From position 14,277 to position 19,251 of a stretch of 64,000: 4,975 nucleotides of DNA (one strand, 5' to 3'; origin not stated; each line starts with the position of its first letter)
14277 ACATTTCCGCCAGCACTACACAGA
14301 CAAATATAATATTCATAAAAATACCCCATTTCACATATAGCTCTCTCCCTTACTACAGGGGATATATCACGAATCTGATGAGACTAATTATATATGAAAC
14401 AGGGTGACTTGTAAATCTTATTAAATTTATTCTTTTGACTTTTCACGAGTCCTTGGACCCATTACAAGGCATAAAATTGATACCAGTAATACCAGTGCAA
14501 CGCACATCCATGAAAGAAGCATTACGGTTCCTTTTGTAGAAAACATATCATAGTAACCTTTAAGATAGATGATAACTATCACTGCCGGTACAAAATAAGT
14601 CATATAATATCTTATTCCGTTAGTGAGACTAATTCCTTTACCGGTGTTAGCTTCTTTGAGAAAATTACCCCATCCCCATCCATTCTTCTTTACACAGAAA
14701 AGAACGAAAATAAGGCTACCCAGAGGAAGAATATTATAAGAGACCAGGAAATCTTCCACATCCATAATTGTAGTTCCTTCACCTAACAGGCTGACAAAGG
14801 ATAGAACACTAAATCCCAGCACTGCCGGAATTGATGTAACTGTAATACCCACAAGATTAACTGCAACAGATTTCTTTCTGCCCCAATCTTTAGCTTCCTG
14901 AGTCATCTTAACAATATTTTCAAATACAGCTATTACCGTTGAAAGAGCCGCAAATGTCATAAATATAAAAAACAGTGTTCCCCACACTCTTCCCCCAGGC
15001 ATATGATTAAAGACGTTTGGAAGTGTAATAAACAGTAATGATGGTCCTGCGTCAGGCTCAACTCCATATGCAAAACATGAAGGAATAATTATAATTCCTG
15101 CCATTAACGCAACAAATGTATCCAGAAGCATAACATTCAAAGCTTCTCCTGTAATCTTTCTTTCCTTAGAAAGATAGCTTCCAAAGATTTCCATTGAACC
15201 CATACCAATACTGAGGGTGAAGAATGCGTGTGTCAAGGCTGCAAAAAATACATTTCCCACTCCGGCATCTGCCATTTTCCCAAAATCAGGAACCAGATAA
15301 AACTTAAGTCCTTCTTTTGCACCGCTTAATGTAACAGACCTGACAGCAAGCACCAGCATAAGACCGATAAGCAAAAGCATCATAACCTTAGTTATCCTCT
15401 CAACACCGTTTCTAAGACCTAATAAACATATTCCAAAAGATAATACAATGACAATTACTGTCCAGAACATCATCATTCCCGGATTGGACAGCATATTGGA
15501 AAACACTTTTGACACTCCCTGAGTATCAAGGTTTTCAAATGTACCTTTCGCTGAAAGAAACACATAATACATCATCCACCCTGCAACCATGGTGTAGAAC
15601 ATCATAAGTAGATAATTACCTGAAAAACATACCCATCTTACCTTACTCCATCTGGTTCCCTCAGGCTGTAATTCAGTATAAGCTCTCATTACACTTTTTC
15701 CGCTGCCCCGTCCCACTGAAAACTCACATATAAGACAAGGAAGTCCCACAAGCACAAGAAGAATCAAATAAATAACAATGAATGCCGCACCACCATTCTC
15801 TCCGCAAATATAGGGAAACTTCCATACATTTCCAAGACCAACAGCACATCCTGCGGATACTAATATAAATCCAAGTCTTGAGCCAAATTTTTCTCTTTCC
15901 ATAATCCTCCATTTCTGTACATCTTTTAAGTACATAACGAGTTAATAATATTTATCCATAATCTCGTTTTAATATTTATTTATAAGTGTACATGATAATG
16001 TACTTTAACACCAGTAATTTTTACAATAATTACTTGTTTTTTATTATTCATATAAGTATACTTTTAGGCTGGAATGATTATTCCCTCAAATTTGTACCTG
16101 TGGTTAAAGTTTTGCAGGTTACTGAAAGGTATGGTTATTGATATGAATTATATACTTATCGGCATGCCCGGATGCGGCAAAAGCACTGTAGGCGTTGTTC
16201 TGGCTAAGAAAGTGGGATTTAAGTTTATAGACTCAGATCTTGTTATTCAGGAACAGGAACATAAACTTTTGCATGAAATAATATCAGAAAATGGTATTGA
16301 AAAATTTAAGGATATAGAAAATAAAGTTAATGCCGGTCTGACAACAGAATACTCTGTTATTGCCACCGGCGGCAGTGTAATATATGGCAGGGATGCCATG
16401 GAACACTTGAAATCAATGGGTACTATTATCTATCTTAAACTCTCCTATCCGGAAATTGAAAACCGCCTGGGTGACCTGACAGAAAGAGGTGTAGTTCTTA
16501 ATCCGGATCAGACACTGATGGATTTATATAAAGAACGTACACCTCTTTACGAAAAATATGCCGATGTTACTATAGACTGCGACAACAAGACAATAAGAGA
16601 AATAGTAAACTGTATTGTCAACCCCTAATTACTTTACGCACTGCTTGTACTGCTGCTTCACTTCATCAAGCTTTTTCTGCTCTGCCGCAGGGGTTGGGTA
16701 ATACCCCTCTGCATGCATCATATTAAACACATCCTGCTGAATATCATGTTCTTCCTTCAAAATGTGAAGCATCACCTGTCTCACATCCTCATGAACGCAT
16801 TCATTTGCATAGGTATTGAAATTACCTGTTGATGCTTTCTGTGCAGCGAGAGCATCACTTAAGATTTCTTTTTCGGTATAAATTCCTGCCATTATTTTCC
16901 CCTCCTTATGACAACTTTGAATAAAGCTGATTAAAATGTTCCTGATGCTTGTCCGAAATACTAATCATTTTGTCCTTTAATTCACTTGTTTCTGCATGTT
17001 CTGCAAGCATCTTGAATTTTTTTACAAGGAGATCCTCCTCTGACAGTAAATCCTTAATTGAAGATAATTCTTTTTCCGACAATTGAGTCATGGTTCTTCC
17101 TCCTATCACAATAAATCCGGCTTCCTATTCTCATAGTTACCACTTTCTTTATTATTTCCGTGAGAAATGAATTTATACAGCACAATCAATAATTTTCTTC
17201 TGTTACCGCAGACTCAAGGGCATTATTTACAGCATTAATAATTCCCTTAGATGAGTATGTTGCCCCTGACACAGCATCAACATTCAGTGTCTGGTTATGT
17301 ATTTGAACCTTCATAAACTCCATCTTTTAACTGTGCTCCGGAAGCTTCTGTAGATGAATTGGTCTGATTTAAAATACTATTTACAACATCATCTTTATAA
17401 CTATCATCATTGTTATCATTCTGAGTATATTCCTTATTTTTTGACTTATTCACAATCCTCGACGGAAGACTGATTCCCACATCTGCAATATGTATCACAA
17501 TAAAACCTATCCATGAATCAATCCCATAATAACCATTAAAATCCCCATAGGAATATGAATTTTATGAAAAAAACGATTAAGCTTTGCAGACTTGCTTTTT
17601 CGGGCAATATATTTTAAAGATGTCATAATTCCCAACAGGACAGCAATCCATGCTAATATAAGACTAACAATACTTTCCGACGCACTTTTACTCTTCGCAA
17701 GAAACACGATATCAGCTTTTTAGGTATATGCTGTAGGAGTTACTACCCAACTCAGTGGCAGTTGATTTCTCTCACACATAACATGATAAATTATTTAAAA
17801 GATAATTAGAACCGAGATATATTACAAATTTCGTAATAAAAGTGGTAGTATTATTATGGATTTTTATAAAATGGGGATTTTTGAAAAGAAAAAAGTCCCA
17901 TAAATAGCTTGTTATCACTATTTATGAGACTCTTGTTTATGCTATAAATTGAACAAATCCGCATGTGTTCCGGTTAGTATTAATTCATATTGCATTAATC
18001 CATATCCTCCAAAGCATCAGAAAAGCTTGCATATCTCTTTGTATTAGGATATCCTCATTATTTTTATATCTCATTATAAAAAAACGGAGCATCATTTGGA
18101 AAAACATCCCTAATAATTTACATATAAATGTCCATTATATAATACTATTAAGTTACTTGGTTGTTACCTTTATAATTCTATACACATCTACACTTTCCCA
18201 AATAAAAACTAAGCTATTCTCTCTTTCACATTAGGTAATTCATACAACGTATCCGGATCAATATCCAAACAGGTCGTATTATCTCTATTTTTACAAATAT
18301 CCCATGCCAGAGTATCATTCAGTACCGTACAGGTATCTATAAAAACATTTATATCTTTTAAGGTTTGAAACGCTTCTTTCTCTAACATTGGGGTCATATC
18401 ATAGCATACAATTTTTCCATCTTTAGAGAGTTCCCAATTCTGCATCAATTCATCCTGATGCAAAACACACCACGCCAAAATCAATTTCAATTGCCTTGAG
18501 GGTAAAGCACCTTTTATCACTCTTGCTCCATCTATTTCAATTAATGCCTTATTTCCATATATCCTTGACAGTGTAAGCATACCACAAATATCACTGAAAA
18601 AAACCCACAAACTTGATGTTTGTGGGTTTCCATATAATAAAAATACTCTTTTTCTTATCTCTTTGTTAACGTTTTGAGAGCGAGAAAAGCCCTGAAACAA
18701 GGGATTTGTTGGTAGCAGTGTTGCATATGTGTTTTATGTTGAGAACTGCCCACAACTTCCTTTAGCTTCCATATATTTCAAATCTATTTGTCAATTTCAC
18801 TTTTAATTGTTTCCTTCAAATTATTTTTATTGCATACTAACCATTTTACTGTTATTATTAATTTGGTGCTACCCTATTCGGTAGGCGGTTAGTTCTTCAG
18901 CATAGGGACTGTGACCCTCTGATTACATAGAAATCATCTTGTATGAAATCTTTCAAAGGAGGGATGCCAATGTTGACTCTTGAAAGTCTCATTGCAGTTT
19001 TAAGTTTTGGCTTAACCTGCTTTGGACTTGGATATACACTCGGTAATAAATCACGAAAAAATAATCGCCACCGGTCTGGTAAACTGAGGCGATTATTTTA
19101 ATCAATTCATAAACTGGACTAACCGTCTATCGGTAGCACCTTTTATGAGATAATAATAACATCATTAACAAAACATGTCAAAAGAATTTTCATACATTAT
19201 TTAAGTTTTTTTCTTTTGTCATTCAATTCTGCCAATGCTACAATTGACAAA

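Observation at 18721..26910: Sensor-regulator-adhesin cassette bracketed by two direct-repeat type I TA modules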

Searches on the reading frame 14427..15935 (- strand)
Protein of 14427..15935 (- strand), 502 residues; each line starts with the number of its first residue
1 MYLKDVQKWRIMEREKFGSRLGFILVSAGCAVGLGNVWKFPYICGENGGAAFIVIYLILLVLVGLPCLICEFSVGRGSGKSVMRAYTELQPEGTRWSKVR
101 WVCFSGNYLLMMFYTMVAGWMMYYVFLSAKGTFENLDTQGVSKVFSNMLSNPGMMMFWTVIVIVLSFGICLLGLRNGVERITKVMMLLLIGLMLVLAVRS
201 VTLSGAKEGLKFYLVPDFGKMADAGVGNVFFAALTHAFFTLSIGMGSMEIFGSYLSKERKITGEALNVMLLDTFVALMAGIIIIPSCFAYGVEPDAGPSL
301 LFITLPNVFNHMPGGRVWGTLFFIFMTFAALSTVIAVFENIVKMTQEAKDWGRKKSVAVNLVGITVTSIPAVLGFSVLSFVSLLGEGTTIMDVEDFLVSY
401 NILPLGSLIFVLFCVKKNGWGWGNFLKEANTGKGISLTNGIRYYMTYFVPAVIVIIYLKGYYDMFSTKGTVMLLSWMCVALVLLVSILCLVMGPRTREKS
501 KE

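Call 6: search_protein_families(library=pfam, proteins=[window:14427-15935:-], max_evalue=0.01)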
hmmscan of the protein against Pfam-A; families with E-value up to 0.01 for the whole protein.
window:14427-15935:- (502 aa): 1 family
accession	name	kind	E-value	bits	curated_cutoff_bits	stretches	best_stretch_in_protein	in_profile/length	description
PF00209.24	SNF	-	5e-53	181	27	2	146-488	167-508/524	Sodium:neurotransmitter symporter family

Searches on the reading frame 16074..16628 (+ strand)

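Call 6: search_protein_families(library=pfam, proteins=[window:16074-16628:+], max_evalue=0.01)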
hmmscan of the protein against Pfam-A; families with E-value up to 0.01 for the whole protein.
window:16074-16628:+ (184 aa): 9 families
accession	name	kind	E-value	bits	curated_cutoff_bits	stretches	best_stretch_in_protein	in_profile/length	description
PF01202.28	SKI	-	2.8e-34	119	22.1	1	32-182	1-155/159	Shikimate kinase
PF13207.12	AAA_17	-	7.5e-07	29.9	27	1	29-103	1-82/136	AAA domain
PF02224.24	Cytidylate_kin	-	4.6e-06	27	26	1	32-94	7-68/211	Cytidylate kinase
PF13238.12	AAA_18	-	6.2e-06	27.1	29.4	1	27-77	2-52/128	AAA domain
PF01712.25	dNK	-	0.00044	20.5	27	0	30-53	5-28/203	Deoxynucleoside kinase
PF13189.12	Cytidylate_kin2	-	0.00065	20.4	28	1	32-71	8-47/176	Cytidylate kinase-like family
PF13671.12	AAA_33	-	0.00084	20.1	27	1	27-61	3-37/143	AAA domain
PF00004.35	AAA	-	0.0012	19.7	21.2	1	27-56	2-31/131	ATPase family associated with various cellular activities (AAA)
PF03215.21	Rad17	-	0.0089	16.4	23.8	0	27-53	49-75/186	Rad17 P-loop domain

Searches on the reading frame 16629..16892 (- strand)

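Call 73: search_protein_families(library=pfam, proteins=[window:16629-16892:-], max_evalue=0.1)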
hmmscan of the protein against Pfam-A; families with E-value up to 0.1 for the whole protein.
window:16629-16892:- (87 aa): 3 families
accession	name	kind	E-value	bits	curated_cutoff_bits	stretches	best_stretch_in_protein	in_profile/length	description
PF07875.18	Coat_F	-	7.9e-23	80.9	25.7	1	6-68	1-63/63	Coat F domain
PF11553.14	DUF3231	-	0.003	17.7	29.6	1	4-64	92-152/165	Protein of unknown function (DUF3231)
PF05254.17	UPF0203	-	0.028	15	27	0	55-87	17-48/69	Uncharacterised protein family (UPF0203)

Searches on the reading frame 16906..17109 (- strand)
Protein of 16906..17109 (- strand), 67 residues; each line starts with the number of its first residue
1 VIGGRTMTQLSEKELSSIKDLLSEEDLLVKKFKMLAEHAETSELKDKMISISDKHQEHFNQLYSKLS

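Call 73: search_protein_families(library=pfam, proteins=[window:16906-17109:-], max_evalue=0.1)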
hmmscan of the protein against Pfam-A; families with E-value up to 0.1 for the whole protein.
window:16906-17109:- (67 aa): 2 families
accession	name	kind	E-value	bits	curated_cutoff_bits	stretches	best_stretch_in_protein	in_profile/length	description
PF09537.16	DUF2383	-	0.0014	19.2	30.8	1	15-66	3-54/111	Domain of unknown function (DUF2383)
PF16146.10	DUF4854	-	0.0054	17.5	28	1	20-66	29-74/102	Domain of unknown function (DUF4854)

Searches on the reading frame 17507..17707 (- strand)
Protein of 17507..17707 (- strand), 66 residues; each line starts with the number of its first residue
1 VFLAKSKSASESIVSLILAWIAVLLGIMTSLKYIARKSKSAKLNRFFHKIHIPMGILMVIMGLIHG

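Call 73: search_protein_families(library=pfam, proteins=[window:17507-17707:-], max_evalue=0.1)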
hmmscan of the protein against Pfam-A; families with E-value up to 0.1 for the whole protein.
window:17507-17707:- (66 aa): 3 families
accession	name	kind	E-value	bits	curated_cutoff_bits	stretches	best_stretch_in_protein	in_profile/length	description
PF11683.13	DUF3278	-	0.0055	17.2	26.6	1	2-44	54-94/130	Protein of unknown function (DUF3278)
PF03729.18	DUF308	-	0.042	14.6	25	1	13-64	23-70/73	Short repeat of unknown function (DUF308)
PF12650.12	DUF3784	-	0.048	14.3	28.1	1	40-64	39-63/94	Domain of unknown function (DUF3784)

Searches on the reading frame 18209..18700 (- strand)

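Call 6: search_protein_families(library=pfam, proteins=[window:18209-18700:-], max_evalue=0.01)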
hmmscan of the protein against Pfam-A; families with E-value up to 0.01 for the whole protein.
window:18209-18700:- (163 aa): 2 families
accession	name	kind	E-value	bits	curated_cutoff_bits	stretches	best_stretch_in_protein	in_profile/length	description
PF13711.11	DUF4160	-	7.2e-11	42.6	23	1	49-90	24-65/65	Domain of unknown function (DUF4160)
PF10387.14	DUF2442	-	0.0067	17.1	23.9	0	93-154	17-68/72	Protein of unknown function (DUF2442)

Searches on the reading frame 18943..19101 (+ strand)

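Call 6: search_protein_families(library=pfam, proteins=[window:18943-19101:+], max_evalue=0.01)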
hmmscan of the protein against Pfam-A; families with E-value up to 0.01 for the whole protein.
window:18943-19101:+ (52 aa): 0 families

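Call 41: search_protein_families(library=pfam, proteins=[window:18970-19098:+], max_evalue=10)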
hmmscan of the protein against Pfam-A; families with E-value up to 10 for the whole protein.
seq(43 aa): 1 family
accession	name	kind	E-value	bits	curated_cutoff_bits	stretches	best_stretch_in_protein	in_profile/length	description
PF08041.16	PetM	-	0.16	12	25.1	1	8-21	6-19/30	PetM family of cytochrome b6f complex subunit 7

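Call 42: search_protein_families(library=ncbifam, proteins=[window:18970-19098:+], max_evalue=10)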
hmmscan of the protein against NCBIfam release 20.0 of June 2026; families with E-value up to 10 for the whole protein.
seq(43 aa): 0 families
